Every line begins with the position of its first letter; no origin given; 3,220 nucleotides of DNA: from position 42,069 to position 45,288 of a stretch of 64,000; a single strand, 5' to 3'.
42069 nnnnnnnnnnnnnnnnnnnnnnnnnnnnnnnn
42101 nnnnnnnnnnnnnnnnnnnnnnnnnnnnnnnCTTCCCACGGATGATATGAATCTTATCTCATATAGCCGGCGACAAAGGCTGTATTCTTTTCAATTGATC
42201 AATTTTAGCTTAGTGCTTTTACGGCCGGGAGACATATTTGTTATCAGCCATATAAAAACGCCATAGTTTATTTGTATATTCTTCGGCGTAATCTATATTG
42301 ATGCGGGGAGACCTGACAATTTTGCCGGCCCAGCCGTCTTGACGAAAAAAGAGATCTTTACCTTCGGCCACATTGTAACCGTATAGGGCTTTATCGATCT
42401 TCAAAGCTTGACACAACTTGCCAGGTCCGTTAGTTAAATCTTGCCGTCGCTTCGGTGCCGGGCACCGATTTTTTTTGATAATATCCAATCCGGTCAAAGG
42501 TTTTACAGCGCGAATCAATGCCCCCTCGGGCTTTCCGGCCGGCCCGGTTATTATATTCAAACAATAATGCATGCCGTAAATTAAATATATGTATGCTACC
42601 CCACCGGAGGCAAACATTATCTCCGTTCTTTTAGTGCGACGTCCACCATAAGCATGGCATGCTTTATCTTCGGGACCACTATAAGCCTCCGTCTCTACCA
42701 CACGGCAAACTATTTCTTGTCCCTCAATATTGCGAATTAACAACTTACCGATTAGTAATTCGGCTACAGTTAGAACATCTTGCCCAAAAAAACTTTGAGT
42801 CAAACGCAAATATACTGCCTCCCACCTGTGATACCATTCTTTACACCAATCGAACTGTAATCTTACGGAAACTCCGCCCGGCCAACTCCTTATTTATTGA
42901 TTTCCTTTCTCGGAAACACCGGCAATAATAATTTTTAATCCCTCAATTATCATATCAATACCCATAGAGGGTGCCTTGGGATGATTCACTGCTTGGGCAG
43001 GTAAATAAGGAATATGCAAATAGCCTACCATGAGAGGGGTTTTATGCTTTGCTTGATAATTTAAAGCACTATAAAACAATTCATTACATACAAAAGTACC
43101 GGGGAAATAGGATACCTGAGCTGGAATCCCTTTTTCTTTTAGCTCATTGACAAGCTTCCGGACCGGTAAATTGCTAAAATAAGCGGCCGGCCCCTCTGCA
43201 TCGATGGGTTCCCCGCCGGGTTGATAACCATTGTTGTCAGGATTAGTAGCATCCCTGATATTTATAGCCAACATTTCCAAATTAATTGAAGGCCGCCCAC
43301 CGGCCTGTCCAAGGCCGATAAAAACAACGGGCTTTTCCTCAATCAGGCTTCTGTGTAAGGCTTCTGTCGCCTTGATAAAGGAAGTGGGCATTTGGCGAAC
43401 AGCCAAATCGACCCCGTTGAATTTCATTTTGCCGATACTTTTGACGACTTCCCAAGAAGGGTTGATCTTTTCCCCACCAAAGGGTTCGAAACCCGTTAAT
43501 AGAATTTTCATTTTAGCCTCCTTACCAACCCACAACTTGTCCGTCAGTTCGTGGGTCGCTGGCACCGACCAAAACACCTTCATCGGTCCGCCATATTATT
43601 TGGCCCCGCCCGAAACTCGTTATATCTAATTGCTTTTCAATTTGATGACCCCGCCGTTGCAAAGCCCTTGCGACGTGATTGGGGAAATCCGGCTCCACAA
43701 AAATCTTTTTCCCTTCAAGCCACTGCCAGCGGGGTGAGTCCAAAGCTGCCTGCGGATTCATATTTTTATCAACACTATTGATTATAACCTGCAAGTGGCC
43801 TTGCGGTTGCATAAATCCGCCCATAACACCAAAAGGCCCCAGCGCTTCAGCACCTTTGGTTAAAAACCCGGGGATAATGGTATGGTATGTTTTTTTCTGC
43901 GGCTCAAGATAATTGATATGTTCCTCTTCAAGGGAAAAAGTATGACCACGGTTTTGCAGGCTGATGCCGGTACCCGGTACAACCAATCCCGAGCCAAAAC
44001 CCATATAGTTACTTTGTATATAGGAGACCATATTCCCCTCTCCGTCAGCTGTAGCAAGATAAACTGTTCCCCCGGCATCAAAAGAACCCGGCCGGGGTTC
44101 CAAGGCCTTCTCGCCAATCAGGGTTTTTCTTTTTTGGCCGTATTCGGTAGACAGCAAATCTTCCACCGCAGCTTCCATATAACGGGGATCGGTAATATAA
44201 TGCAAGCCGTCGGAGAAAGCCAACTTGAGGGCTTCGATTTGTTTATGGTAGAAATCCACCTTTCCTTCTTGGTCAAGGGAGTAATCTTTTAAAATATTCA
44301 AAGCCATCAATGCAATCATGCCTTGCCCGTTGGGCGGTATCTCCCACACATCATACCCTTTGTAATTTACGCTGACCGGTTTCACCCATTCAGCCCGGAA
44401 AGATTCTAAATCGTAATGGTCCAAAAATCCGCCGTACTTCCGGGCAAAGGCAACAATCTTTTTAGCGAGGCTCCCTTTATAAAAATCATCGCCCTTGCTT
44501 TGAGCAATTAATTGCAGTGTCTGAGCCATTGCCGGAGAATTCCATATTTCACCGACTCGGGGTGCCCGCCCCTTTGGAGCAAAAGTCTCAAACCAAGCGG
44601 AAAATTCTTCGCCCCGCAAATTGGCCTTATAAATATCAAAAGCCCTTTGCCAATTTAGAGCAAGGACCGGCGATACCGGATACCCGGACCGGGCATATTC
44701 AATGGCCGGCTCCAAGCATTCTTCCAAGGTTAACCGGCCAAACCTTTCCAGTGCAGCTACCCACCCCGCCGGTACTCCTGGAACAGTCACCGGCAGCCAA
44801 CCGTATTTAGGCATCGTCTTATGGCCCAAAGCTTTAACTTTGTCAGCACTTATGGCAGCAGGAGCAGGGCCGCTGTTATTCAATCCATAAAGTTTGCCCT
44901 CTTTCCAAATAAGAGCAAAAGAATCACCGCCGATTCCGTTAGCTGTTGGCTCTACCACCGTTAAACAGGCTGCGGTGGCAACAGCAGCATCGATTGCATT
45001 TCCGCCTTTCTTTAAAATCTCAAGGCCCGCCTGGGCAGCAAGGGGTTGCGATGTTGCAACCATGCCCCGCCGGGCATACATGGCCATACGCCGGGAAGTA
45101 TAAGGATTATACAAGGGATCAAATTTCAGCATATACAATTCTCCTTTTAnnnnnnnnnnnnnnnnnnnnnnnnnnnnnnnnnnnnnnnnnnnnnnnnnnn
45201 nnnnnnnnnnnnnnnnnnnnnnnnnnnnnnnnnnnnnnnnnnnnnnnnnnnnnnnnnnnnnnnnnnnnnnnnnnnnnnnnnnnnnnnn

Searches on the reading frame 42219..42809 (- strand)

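Call 7: search_protein_families(library=pfam, proteins=[window:42219-42809:-], max_evalue=0.01)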
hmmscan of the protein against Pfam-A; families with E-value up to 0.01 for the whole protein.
window:42219-42809:- (196 aa): 1 family
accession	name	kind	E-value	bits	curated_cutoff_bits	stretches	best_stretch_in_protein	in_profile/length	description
PF02245.21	Pur_DNA_glyco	-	3.3e-63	212.8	27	1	6-191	1-181/181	Methylpurine-DNA glycosylase (MPG)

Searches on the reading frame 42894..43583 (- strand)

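Call 7: search_protein_families(library=pfam, proteins=[window:42894-43583:-], max_evalue=0.01)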
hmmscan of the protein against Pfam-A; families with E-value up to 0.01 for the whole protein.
window:42894-43583:- (229 aa): 1 family
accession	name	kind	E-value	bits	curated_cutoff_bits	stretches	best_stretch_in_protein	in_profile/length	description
PF01470.22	Peptidase_C15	-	1.3e-68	231.5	22.7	1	25-224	1-202/204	Pyroglutamyl peptidase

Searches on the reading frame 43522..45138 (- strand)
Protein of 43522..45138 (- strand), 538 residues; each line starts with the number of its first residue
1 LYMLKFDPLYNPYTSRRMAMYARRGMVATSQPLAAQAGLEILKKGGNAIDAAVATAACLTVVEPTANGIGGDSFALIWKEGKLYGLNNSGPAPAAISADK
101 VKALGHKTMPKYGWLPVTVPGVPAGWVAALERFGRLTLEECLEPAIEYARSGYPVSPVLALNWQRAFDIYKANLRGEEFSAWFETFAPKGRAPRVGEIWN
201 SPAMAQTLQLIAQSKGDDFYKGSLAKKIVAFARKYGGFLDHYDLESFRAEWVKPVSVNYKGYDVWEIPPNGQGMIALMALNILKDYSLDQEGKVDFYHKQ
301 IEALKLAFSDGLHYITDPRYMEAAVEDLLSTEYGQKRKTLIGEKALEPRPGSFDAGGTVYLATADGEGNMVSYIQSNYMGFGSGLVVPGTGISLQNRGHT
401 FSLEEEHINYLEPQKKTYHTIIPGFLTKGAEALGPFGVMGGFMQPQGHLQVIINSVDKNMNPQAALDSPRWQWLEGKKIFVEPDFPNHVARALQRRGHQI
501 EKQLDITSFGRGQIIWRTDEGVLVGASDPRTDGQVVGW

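Call 7: search_protein_families(library=pfam, proteins=[window:43522-45138:-], max_evalue=0.01)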
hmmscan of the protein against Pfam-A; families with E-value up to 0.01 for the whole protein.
window:43522-45138:- (538 aa): 1 family
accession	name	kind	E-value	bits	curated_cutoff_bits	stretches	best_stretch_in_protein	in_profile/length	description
PF01019.26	G_glu_transpept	-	1.6e-157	525.9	27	1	40-533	2-512/512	Gamma-glutamyltranspeptidase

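Call 12: find_related_loci(query=window:43522-45138:-, collection=genome_contigs, flank=10000)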
Query window:43522-45138:- (538 aa) in genome_contigs; peptide patterns used: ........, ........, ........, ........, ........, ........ (x = any residue, [..] = any of these).
270 stretches matched a pattern; 245 encode a relative of the query (tblastn E <= 1e-3); the best 80 are kept; 80 distinct loci.
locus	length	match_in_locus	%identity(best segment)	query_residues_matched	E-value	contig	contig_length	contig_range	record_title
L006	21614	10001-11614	66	1-538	0e+0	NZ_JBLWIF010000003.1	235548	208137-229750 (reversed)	Tepidibacillus sp. LV47 NODE_3_length_235548_cov_166.918995, whole genome shotgun sequence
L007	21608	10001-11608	65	3-538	0e+0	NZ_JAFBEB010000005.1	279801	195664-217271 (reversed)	Brevibacillus fulvus strain DSM 25523 Ga0454042_05, whole genome shotgun sequence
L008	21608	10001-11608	64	4-538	0e+0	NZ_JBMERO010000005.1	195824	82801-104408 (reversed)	Bacillus sp. DJP31 5, whole genome shotgun sequence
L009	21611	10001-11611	65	2-538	0e+0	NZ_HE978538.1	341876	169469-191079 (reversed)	Brevibacillus massiliensis strain phR, whole genome shotgun sequence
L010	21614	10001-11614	65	3-538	0e+0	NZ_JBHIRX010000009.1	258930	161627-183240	Paenibacillus terreus strain DSM 100035 NODE_9_length_258930_cov_72.381908, whole genome shotgun sequence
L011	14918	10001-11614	65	3-538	0e+0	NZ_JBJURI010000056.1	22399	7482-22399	Paenibacillus sp. P8 P8_scaffold56, whole genome shotgun sequence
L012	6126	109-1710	64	4-538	0e+0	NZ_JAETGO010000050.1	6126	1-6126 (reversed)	Sporosalibacterium faouarense strain SOL3f37 278, whole genome shotgun sequence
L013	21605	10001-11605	64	2-535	0e+0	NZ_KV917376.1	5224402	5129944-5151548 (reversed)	Evansella clarkii strain DSM 8720 Scaffold1, whole genome shotgun sequence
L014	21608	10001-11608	63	4-538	0e+0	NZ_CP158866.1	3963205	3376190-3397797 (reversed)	Falsibacillus pallidus strain FAL1 chromosome, complete genome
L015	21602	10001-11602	65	6-538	0e+0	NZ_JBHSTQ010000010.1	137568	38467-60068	Sporolactobacillus kofuensis strain CCUG 42001 GCM70027008_3, whole genome shotgun sequence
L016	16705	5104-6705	64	3-535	0e+0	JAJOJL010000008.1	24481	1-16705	MAG: Bacillus sp. (in: firmicutes) isolate S6C1421 S6CNODE_134_length_24481_cov_5.761887, whole genome shotgun sequence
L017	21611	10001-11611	64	3-538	0e+0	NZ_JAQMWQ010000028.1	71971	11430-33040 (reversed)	Paenibacillus sp. BSR1-1 contig28, whole genome shotgun sequence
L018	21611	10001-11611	63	3-538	0e+0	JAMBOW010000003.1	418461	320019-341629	Neobacillus mesonae strain MER 107 NODE_3_, whole genome shotgun sequence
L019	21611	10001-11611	62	3-538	0e+0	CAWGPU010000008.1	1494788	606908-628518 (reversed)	MAG: uncultured Haloplasmataceae bacterium isolate MFD05502.bin.1.178 genome assembly, contig: contig_909, whole genome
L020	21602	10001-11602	64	3-535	0e+0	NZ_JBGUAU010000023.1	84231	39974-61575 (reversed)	Evansella sp. AB-rgal1 23, whole genome shotgun sequence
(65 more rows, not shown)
